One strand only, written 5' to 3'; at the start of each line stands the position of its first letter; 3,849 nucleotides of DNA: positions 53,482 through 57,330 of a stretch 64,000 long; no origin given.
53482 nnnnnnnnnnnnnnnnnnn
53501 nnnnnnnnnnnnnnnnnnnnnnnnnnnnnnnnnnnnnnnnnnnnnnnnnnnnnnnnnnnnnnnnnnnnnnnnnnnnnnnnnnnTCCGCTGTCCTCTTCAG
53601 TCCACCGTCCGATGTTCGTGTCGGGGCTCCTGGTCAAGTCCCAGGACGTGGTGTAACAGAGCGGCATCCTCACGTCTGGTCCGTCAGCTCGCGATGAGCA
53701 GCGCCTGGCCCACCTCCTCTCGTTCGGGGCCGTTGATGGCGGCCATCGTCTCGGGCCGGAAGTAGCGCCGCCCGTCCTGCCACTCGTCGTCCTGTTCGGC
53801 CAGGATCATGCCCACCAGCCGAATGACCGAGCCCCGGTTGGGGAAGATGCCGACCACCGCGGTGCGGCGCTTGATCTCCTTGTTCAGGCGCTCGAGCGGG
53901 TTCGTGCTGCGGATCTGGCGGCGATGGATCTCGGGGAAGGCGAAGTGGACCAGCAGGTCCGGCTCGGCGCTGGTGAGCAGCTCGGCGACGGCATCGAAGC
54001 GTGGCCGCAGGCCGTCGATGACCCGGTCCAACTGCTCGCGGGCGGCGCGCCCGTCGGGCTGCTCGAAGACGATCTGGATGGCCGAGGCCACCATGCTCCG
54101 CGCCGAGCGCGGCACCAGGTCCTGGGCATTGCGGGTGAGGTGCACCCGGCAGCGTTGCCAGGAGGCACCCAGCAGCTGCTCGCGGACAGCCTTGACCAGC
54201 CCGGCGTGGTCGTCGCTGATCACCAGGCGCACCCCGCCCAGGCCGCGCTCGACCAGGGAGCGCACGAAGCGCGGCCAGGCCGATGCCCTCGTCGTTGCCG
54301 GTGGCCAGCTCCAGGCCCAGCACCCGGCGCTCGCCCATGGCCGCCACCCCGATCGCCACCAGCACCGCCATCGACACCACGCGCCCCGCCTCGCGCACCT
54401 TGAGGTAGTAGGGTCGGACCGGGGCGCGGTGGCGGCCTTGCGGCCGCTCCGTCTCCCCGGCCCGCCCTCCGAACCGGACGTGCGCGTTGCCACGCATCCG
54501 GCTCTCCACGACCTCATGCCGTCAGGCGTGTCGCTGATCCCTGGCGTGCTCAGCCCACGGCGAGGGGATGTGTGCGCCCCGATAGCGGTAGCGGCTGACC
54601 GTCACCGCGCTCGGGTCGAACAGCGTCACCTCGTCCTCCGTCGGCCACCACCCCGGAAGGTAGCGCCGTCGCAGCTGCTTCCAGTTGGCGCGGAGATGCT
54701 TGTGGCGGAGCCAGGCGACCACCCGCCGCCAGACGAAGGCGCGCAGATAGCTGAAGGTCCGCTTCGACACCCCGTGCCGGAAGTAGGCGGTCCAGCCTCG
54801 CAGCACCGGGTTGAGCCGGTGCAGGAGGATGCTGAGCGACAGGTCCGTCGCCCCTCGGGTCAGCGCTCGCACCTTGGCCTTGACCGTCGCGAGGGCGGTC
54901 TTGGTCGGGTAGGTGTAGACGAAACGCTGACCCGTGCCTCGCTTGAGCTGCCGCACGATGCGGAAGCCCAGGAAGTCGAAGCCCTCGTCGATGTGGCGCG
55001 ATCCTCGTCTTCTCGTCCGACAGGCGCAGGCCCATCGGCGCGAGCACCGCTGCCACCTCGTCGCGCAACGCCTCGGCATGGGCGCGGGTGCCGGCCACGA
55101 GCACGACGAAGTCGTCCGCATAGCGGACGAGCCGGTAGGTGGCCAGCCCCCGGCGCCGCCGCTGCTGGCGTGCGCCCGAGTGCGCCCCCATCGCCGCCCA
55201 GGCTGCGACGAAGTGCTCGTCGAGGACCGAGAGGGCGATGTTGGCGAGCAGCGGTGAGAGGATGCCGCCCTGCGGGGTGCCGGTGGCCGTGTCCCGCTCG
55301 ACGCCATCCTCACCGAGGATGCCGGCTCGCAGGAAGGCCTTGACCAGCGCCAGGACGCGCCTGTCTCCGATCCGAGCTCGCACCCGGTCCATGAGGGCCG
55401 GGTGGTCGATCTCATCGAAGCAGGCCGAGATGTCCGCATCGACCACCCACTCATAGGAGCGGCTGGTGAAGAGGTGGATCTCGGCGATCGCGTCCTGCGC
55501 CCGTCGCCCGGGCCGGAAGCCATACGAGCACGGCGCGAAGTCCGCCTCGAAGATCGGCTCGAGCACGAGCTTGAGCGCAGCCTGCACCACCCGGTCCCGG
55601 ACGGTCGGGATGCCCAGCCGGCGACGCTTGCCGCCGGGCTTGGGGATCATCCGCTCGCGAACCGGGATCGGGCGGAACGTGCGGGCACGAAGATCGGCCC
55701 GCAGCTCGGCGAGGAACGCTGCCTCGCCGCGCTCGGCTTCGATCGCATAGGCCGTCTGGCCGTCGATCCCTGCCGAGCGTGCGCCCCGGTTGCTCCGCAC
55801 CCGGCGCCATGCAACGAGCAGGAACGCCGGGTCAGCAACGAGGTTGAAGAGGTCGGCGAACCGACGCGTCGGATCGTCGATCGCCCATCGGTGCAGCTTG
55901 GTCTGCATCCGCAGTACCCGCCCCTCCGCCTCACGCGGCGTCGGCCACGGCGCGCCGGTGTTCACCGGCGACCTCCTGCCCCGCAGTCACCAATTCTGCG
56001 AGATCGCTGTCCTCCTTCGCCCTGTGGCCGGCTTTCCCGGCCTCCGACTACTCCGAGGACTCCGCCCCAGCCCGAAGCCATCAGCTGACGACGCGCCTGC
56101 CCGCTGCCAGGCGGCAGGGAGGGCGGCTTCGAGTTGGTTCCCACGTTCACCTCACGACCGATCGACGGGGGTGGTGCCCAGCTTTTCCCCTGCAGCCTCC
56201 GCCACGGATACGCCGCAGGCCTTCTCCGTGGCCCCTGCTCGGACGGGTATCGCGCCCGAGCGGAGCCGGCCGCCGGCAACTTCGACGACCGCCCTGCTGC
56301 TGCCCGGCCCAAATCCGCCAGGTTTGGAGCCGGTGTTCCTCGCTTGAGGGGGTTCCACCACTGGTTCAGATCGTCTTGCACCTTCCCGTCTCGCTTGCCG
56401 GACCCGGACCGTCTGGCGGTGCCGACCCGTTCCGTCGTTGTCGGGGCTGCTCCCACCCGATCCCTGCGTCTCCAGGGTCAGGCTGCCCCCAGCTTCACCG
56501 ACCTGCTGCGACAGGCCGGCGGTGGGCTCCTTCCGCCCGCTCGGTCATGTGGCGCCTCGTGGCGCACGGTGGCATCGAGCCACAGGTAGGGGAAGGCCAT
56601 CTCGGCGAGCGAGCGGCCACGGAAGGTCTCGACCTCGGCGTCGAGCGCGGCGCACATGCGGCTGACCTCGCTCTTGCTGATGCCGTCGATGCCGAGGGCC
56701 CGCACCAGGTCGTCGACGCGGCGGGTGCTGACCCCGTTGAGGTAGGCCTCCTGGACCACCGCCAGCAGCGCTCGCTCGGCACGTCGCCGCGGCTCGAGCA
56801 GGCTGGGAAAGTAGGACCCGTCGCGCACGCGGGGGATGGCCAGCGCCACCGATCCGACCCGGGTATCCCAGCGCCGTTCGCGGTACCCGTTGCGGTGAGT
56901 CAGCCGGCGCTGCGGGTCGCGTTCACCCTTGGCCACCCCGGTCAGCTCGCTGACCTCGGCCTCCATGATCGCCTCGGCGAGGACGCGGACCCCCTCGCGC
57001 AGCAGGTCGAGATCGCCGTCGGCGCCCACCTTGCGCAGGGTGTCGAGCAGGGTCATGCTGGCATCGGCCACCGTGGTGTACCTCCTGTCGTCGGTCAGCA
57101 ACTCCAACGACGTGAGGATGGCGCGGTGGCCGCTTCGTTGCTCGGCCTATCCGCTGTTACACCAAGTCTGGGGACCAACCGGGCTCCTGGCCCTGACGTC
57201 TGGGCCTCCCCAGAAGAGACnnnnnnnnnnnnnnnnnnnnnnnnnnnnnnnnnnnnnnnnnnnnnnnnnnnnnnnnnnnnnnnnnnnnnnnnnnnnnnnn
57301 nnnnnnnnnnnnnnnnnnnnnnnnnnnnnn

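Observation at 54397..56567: Group II intron with an intact domain V inserted in-frame into an IS256-family transposase gene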

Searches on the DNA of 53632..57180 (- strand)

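Call 69: search_dna_similar(query=window:53632-57180:-, collection=plasmids, mode=distant, max_rows=15)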
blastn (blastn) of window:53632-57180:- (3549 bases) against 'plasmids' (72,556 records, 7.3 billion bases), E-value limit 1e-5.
Records with a match: 801; places in all: 1395; records where one place covers at least 80% of the query: 0.
Best place of each record, by identity: 90-95% 4; 80-90% 43; 60-80% 754.
By first word of the organism name: Sinorhizobium 115; Streptomyces 94; Rhizobium 84; Rhodococcus 79; Bradyrhizobium 48; Sphingobium 23; Mycobacterium 15; Azospirillum 15; Pseudomonas 14; Enterobacter 14; and 102 more.
By predicted mobility (MOB-suite, as given by PLSDB): non-mobilizable 314; conjugative 285; mobilizable 202.
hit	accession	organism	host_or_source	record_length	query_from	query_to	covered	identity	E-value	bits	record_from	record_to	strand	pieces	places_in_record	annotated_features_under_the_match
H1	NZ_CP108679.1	Streptomyces sp. NBC_01216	-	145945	614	3367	68%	71.4%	0e+0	1136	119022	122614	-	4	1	IS256 family transposase | ltrA: group II intron reverse transcriptase/maturase | IS701 family transposase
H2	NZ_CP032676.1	Rhodococcus rhodochrous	cell culture,soil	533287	596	2783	62%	70.9%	0e+0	940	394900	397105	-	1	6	ltrA: group II intron reverse transcriptase/maturase | IS3 family transposase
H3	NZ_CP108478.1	Streptomyces mirabilis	-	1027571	614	2776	61%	71.7%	0e+0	979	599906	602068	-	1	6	record has no annotation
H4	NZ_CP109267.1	Streptomyces sp. NBC_01643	-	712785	656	2785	60%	71.1%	0e+0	977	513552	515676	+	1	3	ltrA: group II intron reverse transcriptase/maturase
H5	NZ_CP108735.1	Streptomyces sp. NBC_00984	-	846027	614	2768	61%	69.8%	0e+0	830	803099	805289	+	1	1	ltrA: group II intron reverse transcriptase/maturase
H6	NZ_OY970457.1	Mycobacterium riyadhense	-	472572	613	2757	60%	70.1%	0e+0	820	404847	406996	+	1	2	ltrA: group II intron reverse transcriptase/maturase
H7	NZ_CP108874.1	Streptomyces sp. NBC_00826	-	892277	614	2769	61%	69.6%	0e+0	827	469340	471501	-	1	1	ltrA: group II intron reverse transcriptase/maturase | IS110 family transposase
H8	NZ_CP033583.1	Streptomyces sp. ADI95-16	Antho dichotoma,pure culture,whole body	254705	614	2768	61%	69.1%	0e+0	786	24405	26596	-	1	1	ltrA: group II intron reverse transcriptase/maturase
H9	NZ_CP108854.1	Streptomyces sp. NBC_00841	-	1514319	638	2769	60%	69.3%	0e+0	911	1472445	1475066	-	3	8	record has no annotation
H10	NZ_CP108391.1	Streptomyces sp. NBC_01320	-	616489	614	2768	61%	68.0%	0e+0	656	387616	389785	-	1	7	ltrA: group II intron reverse transcriptase/maturase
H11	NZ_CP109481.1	Streptomyces sp. NBC_01450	-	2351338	614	2768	61%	67.7%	3e-171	611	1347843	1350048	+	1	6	none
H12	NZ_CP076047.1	Rhodococcus sp. USK10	-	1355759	613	2768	61%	67.6%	5e-169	604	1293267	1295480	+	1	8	record has no annotation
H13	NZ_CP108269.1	Streptomyces sp. NBC_00046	-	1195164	613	2778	61%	67.5%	8e-91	590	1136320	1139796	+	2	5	record has no annotation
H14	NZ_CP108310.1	Streptomyces sp. NBC_00012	-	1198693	613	2778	61%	67.5%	8e-91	584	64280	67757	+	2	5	record has no annotation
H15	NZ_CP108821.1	Streptomyces chartreusis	-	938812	610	2768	61%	67.1%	9e-160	572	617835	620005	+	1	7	ltrA: group II intron reverse transcriptase/maturase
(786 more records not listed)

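Call 70: get_annotated_region(hit=H1, flank=1500)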
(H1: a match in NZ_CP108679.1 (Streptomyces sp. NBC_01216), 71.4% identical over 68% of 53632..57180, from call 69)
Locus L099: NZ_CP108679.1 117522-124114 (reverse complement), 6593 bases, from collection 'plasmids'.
description: Streptomyces sp. NBC_01216 plasmid unnamed2, complete sequence
organism: Streptomyces sp. NBC_01216 (NCBI taxid 2903778)
taxonomy: Bacteria; Actinomycetota; Actinomycetes; Kitasatosporales; Streptomycetaceae; Streptomyces; Streptomyces sp. NBC 01216
host: -; source: -; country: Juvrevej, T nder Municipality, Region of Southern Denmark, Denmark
typing (MOB-suite, as given by PLSDB): non-mobilizable; replicon rep_cluster_1879,rep_cluster_1975
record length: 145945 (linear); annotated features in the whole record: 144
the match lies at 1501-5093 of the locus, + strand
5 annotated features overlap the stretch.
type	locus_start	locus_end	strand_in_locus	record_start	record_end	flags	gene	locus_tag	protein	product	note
CDS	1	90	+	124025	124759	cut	-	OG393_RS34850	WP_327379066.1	ParA family protein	-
CDS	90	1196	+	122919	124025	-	-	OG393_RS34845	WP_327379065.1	ParB/RepB/Spo0J family partition protein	GO:0007059 - chromosome segregation [Evidence IEA]; GO:0000910 - cytokinesis [Evidence IEA]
CDS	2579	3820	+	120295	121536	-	-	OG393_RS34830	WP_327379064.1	IS256 family transposase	-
CDS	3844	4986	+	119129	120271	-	ltrA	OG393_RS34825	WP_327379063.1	group II intron reverse transcriptase/maturase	GO:0000373 - Group II intron splicing [Evidence IEA]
CDS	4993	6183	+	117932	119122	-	-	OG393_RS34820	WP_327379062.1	IS701 family transposase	-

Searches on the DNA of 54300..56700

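Call 5: search_rna_families(source=window, start=54300, end=56700, threshold=evalue, max_evalue=10, show_alignments=4)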
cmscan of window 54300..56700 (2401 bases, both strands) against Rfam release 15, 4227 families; matches with E-value up to 10: 7.
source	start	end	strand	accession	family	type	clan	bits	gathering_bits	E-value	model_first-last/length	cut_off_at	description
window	54408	54506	-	RF00029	Intron_gpII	Intron;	-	47.7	40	1.1e-07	1-77/77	no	Group II catalytic intron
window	54471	54504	-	RF04356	Plastid-ndhA-ndhB-1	Intron;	CL00155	27.8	61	0.0013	9-42/49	no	Plastid-ndhA-ndhB-1 group II-D5 intron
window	54471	54504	-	RF04336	Plastid-petD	Intron;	-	21.4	65.5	0.25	10-43/47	no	Plastid-petD group II-D5 intron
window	56192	56231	-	RF00523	Prion_pknot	Cis-reg;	-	20.4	39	1.1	1-40/40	no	Prion pseudoknot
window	56425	56504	-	RF02151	MIMT1_1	Gene; lncRNA;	-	17.3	45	3.3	1-88/88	no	MER1 repeat containing imprinted transcript 1 conserved region 1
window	56527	56579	-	RF03156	L31-Firmicutes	Cis-reg; leader;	CL00118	14.6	33.3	9.7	1-32/32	no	L31-Firmicutes ribosomal protein leader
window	55972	56032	-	RF01276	sR53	Gene; snRNA; snoRNA; CD-box;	-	13.8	49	4.7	1-60/60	no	Small nucleolar RNA sR53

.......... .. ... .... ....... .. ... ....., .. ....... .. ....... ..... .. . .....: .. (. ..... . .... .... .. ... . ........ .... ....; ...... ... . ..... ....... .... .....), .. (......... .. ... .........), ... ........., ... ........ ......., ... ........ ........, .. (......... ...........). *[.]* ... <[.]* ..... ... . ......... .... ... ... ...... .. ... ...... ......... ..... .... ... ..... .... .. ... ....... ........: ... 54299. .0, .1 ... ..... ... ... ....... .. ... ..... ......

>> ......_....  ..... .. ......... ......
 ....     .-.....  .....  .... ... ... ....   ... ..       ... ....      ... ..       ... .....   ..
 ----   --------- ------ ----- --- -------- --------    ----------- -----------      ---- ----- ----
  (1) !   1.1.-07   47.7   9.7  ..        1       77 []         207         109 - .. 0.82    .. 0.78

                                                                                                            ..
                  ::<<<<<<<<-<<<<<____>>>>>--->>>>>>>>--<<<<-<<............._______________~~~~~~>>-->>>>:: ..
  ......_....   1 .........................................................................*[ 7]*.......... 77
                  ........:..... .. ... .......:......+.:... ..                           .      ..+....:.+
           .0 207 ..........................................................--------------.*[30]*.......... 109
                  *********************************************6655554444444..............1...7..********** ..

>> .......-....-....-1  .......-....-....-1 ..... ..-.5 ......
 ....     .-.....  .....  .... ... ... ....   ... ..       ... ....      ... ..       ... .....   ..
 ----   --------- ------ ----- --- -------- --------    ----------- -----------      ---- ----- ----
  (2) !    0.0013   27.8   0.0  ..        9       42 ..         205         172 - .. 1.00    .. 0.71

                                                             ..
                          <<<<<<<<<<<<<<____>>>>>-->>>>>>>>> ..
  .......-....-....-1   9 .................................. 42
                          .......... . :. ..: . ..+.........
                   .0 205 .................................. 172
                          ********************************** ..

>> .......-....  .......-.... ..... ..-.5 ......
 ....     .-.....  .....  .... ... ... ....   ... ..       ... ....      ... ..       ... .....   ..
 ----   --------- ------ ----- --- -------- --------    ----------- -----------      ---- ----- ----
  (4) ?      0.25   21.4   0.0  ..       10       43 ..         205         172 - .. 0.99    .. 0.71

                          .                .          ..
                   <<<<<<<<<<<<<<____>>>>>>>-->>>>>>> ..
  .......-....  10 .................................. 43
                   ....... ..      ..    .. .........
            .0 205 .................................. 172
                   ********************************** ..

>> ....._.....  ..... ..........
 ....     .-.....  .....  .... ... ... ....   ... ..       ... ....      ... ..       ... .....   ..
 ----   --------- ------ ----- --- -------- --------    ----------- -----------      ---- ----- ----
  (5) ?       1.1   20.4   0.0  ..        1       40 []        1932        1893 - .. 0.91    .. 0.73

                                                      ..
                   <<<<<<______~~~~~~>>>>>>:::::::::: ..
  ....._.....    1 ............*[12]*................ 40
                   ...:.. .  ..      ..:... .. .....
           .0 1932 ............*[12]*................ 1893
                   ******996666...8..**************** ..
